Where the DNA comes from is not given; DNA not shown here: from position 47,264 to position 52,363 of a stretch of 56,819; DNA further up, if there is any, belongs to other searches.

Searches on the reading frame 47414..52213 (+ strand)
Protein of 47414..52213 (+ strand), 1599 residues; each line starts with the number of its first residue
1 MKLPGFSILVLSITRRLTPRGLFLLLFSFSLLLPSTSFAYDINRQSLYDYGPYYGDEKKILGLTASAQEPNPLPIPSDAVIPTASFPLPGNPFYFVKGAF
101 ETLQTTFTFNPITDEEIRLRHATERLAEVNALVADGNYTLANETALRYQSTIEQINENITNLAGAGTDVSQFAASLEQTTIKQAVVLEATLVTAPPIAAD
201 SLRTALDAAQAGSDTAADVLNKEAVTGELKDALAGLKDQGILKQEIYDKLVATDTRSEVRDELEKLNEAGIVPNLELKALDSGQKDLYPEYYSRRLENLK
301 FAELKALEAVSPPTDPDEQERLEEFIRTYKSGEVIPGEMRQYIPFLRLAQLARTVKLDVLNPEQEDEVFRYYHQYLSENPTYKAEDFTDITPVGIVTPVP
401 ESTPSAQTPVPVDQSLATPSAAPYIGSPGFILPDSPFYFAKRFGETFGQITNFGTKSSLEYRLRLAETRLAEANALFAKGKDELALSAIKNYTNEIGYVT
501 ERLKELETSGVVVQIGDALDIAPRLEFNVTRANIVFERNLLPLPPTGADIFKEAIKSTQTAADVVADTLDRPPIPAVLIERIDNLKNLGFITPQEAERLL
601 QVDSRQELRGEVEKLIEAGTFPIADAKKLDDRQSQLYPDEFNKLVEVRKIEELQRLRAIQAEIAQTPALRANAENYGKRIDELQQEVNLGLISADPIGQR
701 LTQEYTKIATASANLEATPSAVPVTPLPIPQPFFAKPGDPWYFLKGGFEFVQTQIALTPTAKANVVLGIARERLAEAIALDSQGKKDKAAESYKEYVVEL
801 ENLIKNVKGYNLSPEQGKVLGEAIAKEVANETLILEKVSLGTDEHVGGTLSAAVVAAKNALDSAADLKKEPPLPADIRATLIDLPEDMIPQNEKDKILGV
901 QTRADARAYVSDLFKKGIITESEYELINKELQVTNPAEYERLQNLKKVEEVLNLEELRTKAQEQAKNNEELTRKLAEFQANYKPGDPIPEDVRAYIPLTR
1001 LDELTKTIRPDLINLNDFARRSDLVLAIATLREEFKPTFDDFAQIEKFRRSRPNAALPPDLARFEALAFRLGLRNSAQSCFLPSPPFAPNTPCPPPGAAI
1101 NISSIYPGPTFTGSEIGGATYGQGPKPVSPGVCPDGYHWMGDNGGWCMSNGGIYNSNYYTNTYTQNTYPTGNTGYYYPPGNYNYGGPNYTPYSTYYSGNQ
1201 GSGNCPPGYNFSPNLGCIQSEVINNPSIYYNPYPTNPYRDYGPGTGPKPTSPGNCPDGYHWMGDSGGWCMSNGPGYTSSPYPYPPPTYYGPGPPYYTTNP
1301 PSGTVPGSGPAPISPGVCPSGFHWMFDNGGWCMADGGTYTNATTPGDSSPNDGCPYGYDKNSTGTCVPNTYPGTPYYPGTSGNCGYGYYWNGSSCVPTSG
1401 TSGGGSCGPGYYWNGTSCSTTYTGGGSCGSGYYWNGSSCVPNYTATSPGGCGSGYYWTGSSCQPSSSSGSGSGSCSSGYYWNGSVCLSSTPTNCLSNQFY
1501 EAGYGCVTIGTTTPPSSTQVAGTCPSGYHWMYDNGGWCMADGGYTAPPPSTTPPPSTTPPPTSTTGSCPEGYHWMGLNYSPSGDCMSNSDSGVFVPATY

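Call 34: search_protein_families(library=pfam, proteins=[window:47414-52213:+], max_evalue=0.001)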
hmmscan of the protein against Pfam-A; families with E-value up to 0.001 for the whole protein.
window:47414-52213:+ (1599 aa): 1 family
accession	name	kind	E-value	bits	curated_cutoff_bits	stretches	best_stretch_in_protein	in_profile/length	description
PF18915.5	DUF5667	-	5.6e-46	155.4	27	3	88-192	3-94/99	Domain of unknown function (DUF5667)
